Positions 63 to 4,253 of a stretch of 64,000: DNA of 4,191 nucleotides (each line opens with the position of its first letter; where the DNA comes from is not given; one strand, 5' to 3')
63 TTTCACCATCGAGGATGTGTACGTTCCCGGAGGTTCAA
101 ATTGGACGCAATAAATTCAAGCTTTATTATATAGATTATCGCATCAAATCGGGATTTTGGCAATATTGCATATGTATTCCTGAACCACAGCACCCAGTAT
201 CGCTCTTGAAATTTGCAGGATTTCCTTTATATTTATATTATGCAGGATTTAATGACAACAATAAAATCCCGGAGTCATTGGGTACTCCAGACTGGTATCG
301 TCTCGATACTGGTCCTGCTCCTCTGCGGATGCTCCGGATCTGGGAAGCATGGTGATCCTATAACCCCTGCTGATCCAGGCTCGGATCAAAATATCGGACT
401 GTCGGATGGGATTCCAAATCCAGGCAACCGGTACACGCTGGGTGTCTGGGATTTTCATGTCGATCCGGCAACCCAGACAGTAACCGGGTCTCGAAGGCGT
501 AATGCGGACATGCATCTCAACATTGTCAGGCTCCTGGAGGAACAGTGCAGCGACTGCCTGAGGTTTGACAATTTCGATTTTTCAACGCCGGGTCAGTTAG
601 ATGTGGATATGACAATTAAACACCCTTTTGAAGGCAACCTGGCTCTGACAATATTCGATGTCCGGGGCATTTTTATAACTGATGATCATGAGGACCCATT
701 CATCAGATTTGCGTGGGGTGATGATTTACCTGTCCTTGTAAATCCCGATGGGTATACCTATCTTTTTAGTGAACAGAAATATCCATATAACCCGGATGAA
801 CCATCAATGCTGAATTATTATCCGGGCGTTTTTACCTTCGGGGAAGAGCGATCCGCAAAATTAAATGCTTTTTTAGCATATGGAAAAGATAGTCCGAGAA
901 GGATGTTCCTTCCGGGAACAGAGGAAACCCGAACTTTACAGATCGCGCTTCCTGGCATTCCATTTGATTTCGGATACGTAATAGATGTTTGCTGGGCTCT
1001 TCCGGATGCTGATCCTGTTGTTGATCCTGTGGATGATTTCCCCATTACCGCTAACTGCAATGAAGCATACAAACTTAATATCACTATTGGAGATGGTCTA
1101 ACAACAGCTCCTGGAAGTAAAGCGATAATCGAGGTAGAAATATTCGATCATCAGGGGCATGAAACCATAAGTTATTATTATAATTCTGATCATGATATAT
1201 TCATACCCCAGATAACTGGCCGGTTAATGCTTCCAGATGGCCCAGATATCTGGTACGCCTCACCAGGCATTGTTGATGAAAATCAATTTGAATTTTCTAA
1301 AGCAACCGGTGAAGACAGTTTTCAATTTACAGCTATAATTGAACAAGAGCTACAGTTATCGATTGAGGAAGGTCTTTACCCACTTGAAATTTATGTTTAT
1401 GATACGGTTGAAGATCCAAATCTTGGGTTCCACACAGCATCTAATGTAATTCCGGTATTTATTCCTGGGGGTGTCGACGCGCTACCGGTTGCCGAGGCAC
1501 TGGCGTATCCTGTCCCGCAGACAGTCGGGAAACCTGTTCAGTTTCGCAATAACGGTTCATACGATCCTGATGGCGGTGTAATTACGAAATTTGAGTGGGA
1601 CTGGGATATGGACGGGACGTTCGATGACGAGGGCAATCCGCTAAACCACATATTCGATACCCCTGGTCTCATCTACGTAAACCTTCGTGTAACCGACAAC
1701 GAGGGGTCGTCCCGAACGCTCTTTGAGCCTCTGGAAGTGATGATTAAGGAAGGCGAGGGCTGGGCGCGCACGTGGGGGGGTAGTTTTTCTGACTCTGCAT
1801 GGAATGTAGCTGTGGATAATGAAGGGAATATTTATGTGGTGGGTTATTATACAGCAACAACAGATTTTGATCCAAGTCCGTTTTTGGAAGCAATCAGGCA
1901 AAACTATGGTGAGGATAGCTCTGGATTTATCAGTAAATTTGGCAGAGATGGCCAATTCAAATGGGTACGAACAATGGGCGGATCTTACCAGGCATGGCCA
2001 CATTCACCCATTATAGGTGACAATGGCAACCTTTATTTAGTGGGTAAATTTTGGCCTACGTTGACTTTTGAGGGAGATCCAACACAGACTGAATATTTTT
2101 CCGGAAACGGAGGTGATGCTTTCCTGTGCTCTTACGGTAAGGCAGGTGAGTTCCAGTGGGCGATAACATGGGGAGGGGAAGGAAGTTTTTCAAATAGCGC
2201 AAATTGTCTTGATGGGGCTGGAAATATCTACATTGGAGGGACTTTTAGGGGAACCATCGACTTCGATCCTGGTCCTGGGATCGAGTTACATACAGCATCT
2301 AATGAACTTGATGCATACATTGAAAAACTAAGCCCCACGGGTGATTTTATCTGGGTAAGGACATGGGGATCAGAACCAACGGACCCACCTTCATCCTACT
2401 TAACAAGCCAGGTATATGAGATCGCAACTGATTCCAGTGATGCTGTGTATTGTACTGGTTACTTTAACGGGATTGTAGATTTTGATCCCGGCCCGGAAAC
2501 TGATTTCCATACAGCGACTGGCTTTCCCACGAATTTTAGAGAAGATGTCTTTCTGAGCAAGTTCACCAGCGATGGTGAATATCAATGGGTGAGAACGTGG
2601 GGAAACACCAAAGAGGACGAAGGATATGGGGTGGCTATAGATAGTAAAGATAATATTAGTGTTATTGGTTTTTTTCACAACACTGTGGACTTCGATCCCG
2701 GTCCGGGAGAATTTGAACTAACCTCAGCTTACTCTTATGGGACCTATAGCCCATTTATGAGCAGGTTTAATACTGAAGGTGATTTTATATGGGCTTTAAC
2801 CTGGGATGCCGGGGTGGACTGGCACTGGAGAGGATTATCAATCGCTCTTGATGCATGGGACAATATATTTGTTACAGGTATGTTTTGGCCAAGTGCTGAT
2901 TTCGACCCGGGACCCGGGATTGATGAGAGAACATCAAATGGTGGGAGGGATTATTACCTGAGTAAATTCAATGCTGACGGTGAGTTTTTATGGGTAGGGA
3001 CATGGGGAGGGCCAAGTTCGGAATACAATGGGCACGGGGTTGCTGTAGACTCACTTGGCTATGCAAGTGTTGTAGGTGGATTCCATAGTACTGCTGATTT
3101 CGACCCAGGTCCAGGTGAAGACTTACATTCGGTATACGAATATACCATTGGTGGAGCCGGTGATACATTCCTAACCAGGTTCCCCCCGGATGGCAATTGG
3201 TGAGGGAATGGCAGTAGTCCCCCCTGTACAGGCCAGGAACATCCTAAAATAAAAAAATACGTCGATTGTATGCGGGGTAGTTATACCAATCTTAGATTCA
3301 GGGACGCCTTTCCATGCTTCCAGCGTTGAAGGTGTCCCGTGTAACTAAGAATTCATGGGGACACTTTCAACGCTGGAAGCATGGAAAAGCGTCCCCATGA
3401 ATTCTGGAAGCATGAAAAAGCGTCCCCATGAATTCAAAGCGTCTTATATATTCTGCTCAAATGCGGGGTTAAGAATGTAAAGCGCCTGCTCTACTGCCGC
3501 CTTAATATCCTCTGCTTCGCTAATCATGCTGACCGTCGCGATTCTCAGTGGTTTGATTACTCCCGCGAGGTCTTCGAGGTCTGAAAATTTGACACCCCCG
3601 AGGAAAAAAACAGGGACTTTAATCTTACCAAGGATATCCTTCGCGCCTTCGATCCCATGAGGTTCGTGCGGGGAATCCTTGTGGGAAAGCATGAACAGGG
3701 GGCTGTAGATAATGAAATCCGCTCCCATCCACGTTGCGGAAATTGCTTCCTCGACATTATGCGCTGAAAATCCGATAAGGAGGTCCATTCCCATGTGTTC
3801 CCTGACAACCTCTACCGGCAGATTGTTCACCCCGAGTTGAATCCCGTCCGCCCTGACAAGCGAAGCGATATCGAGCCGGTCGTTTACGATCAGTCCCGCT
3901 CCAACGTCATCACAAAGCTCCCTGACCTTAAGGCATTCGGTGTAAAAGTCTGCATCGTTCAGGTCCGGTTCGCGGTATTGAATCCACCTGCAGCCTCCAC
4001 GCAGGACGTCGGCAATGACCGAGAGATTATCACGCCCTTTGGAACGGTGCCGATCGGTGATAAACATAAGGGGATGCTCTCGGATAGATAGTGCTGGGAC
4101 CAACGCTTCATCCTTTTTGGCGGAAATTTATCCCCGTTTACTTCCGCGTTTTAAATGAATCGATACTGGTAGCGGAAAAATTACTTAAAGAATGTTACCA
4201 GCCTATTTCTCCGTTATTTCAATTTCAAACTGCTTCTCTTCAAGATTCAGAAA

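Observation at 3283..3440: Dispersed intergenic element present as a compact copy (39413-39462) and an expanded hairpin-bearing copy (3283-3440)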

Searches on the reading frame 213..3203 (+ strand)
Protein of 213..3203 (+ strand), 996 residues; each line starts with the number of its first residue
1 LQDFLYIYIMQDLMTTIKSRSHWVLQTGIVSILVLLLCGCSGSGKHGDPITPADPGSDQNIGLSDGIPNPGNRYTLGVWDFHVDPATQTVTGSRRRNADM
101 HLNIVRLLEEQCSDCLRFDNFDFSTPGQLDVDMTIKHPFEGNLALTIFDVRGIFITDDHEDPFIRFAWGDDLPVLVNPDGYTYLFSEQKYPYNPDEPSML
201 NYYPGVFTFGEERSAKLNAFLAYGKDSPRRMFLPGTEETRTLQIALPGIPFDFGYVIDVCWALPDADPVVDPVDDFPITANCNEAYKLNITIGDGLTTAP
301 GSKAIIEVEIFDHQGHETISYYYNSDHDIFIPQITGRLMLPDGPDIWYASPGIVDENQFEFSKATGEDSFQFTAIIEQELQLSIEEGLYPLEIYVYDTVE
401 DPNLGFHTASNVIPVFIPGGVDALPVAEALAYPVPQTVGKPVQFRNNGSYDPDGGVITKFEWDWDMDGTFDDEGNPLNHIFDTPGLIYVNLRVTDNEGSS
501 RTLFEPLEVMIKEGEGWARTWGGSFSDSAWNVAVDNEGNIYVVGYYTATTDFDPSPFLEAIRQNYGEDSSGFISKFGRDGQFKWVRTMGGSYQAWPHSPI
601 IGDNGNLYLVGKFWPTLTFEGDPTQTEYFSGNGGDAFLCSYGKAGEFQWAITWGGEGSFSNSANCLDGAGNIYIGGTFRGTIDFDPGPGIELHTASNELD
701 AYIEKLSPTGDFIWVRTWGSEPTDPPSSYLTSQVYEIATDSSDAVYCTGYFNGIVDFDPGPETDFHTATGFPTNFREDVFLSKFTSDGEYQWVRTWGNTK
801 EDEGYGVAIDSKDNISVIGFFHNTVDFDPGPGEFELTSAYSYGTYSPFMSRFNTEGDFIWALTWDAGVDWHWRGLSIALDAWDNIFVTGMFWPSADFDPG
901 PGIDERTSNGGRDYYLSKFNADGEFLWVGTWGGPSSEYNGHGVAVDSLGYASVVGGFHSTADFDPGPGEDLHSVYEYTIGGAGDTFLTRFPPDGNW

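Call 13: search_protein_families(library=pfam, proteins=[window:213-3203:+])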
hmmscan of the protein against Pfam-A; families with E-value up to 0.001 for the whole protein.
window:213-3203:+ (996 aa): 3 families
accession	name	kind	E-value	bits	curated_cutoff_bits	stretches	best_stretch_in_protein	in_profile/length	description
PF18911.6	PKD_4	-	9.6e-10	38.8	27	1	424-501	3-76/85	PKD domain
PF06739.17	SBBP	-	1.5e-09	38.1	20.5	0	527-545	13-31/38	Beta-propeller repeat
PF00801.26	PKD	-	8.3e-05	23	23.5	1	437-501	12-73/80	PKD domain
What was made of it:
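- Checked: The gene context is also right: copy A lies between a convergent 996-aa PKD/SBBP protein gene and thiE (call 13).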

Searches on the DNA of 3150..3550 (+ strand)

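Call 62: search_rna_families(source=window, start=3150, end=3550, threshold=evalue, max_evalue=10)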
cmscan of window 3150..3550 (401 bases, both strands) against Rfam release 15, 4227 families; matches with E-value up to 10: 21.
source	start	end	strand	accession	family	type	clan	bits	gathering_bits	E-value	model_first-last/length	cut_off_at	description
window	3298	3398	-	RF03872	MIR6426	Gene; miRNA;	-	44.5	96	6.9e-08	1-84/84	no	MIR6426 microRNA precursor family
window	3305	3391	+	RF03872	MIR6426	Gene; miRNA;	-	43.1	96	1.7e-07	1-84/84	no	MIR6426 microRNA precursor family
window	3300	3396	+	RF03562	mir-2004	Gene; miRNA;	-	36.9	100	1.8e-05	1-98/98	no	mir-2004 microRNA precursor family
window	3295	3401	-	RF03477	MIR862_2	Gene; miRNA;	-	35.7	71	1.8e-05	1-90/90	no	MIR862_2 microRNA precursor family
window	3299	3396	+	RF04095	MIR9746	Gene; miRNA;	-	35.6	79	1.6e-05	1-110/110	no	MIR9746 microRNA precursor family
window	3312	3384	-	RF03932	mir-1597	Gene; miRNA;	-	35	93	2.7e-05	1-73/73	no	mir-1597 microRNA precursor family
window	3304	3392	-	RF04284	mir-532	Gene; miRNA;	-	34.3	75.2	4.2e-06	1-75/75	no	mir-532 microRNA precursor family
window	3299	3398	-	RF04095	MIR9746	Gene; miRNA;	-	33.6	79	5.6e-05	1-110/110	no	MIR9746 microRNA precursor family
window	3346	3405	+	RF04340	Plastid-psbJ-4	Cis-reg;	CL00152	32.1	55.2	0.00042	1-65/65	no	Plastid-psbJ-4 3UTR RNA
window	3311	3385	-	RF00897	mir-675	Gene; miRNA;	-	31.2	86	0.0037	1-73/73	no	mir-675 microRNA precursor family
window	3347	3407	-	RF04340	Plastid-psbJ-4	Cis-reg;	CL00152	29.9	55.2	0.0015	1-65/65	no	Plastid-psbJ-4 3UTR RNA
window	3342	3412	-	RF01912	mir-2807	Gene; miRNA;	-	23.8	54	0.24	1-84/84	no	mir-2807 microRNA precursor family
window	3302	3394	+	RF03389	mir-4738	Gene; miRNA;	-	23.2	81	0.036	1-87/87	no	mir-4738 microRNA precursor family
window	3341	3411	-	RF00665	mir-290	Gene; miRNA;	CL00096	21.2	51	0.084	1-70/70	no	mir-290 microRNA precursor family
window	3341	3411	+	RF00665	mir-290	Gene; miRNA;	CL00096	20.1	51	0.16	1-70/70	no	mir-290 microRNA precursor family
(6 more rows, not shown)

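Call 63: search_dna_similar(query=window:3281-3446:+, collection=plasmids, mode=distant, max_evalue=0.01, max_rows=10)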
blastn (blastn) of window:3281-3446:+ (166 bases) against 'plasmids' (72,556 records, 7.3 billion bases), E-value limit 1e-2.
No match.

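Call 64: search_dna_similar(query=window:3281-3446:+, collection=phages, mode=distant, max_evalue=0.01, max_rows=10)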
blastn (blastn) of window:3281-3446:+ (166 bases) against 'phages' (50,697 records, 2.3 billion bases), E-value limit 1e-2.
No match.

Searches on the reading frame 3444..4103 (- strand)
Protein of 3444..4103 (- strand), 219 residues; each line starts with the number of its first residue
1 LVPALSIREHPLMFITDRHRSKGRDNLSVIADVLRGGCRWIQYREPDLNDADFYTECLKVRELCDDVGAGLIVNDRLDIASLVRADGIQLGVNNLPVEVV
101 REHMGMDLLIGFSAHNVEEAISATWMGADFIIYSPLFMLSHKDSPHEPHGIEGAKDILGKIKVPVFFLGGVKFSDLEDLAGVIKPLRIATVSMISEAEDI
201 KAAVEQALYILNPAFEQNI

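Call 13: search_protein_families(library=pfam, proteins=[window:3444-4103:-])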
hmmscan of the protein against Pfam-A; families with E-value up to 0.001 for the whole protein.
window:3444-4103:- (219 aa): 1 family
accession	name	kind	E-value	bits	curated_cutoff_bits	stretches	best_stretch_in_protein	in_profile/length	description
PF02581.23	TMP-TENI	-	2.2e-43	148.2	27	1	12-180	1-167/180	Thiamine monophosphate synthase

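Call 33: find_homologous_proteins(query=window:3444-4067:-, max_evalue=1e-20)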
Query window:3444-4067:- (207 aa): 39 proteins with E <= 1e-20 among 327 candidates.
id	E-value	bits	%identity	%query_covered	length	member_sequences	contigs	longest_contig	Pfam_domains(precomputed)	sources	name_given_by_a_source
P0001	2.2e-133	460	100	100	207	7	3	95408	PF02581.24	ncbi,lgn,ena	-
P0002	3.5e-90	319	62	100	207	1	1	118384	PF02581.24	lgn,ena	-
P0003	7.0e-89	315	64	100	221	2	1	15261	PF02581.24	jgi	-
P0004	5.0e-87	309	64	99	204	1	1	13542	PF02581.24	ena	-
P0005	7.5e-87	308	63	98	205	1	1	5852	PF02581.24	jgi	jgi:thiamine-phosphate pyrophosphorylase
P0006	1.3e-86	308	63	98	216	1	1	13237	PF02581.24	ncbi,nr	ncbi:MAG: thiamine phosphate synthase [bacterium]|nr:thiamine phosphate synthase [bacterium]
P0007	1.4e-86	307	62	100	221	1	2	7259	PF02581.24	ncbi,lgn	-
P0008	2.4e-86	307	61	100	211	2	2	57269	PF02581.24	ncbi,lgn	-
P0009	6.6e-86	305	60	100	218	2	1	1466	PF02581.24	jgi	jgi:thiamine-phosphate pyrophosphorylase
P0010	1.5e-85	304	65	100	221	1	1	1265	PF02581.24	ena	-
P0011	1.8e-85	304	67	98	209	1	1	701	PF02581.24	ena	-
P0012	2.0e-85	304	65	99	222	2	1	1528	PF02581.24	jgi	-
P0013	3.7e-85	303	67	98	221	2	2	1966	PF02581.24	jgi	jgi:thiamine-phosphate pyrophosphorylase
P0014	7.9e-85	302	64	100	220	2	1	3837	PF02581.24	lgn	-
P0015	1.4e-84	301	65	100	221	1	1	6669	PF02581.24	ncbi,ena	-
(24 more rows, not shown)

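Call 36: find_encoding_contigs(protein=P0001, flank=4000, max_places=10)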
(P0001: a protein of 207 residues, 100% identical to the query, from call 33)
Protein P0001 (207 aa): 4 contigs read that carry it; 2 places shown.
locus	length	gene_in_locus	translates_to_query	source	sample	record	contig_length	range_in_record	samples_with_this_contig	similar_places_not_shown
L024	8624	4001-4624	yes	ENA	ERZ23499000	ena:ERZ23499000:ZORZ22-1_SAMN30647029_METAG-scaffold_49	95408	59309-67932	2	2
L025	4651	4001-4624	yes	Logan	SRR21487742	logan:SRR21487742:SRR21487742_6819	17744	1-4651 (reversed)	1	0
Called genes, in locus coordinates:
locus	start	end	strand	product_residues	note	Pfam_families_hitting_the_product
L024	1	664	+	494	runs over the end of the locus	PF08323:Glyco_transf_5, PF00534:Glycos_transf_1, PF20706:GT4-conflict (faint), PF13692:Glyco_trans_1_4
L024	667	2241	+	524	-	PF03065:Glyco_hydro_57, PF09210:BE_C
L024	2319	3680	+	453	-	PF03721:UDPG_MGDP_dh_N, PF00984:UDPG_MGDP_dh, PF03720:UDPG_MGDP_dh_C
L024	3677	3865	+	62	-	PF15919:HicB_lk_antitox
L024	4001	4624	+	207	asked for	PF02581:TMP-TENI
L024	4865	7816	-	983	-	PF18911:PKD_4, PF06739:SBBP (faint)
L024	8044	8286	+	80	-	-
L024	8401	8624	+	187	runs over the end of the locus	-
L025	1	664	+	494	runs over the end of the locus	PF08323:Glyco_transf_5, PF00534:Glycos_transf_1, PF20706:GT4-conflict (faint), PF13692:Glyco_trans_1_4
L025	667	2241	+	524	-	PF03065:Glyco_hydro_57, PF09210:BE_C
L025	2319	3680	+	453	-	PF03721:UDPG_MGDP_dh_N, PF00984:UDPG_MGDP_dh, PF03720:UDPG_MGDP_dh_C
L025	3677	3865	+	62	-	PF15919:HicB_lk_antitox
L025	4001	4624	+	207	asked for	PF02581:TMP-TENI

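Call 40: list_cluster_members(proteins=[P0001])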
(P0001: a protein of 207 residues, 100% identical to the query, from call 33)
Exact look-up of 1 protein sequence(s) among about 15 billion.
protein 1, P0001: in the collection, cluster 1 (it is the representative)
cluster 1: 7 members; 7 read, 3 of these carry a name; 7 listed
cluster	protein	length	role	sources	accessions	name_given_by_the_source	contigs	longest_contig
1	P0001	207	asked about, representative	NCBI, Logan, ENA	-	-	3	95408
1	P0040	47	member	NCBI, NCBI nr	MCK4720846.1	thiamine phosphate synthase, partial [bacterium] | thiamine phosphate synthase [bacterium]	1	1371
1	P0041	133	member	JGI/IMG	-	thiamine-phosphate pyrophosphorylase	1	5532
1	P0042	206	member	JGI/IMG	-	thiamine-phosphate pyrophosphorylase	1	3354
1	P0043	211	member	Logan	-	-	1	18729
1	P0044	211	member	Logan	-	-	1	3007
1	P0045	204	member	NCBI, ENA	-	-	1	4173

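Call 41: find_encoding_contigs(protein=P0043, flank=3000, max_places=4)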
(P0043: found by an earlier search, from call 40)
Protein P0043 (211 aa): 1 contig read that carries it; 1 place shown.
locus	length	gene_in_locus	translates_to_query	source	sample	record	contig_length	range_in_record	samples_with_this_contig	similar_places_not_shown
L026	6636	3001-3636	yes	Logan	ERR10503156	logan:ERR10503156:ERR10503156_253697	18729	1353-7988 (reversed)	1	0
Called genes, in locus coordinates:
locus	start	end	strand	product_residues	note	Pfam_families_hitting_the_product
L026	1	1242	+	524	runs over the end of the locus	PF03065:Glyco_hydro_57, PF09210:BE_C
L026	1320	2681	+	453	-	PF03721:UDPG_MGDP_dh_N, PF00984:UDPG_MGDP_dh, PF03720:UDPG_MGDP_dh_C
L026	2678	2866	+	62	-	PF15919:HicB_lk_antitox (weak)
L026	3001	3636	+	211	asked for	PF02581:TMP-TENI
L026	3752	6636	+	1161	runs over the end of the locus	-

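Call 42: find_encoding_contigs(protein=P0045, flank=3000, max_places=4)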
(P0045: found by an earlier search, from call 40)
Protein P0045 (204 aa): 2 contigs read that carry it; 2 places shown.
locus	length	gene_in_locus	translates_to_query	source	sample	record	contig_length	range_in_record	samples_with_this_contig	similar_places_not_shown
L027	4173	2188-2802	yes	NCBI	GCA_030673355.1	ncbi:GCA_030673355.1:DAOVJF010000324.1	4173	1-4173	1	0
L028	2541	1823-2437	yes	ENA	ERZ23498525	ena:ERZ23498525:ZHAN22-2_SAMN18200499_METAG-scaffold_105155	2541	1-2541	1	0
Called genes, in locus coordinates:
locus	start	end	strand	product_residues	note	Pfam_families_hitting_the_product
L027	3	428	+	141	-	?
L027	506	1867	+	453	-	PF03721:UDPG_MGDP_dh_N, PF00984:UDPG_MGDP_dh, PF03720:UDPG_MGDP_dh_C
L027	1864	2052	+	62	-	PF15919:HicB_lk_antitox (weak)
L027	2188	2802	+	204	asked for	PF02581:TMP-TENI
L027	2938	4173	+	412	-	?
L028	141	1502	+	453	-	PF03721:UDPG_MGDP_dh_N, PF00984:UDPG_MGDP_dh, PF03720:UDPG_MGDP_dh_C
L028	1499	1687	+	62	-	PF15919:HicB_lk_antitox (weak)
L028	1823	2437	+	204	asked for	PF02581:TMP-TENI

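Call 43: find_encoding_contigs(protein=P0042, flank=3000, max_places=4)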
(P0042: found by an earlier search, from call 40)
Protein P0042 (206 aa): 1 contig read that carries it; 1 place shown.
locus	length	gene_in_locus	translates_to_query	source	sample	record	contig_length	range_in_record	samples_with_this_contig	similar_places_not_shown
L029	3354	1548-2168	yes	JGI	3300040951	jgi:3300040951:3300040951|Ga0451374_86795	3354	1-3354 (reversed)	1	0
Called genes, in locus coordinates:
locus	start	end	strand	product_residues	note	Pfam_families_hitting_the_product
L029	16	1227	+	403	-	PF03721:UDPG_MGDP_dh_N, PF00984:UDPG_MGDP_dh, PF03720:UDPG_MGDP_dh_C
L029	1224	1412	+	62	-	PF15919:HicB_lk_antitox (weak)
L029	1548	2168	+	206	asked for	PF02581:TMP-TENI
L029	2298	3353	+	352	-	?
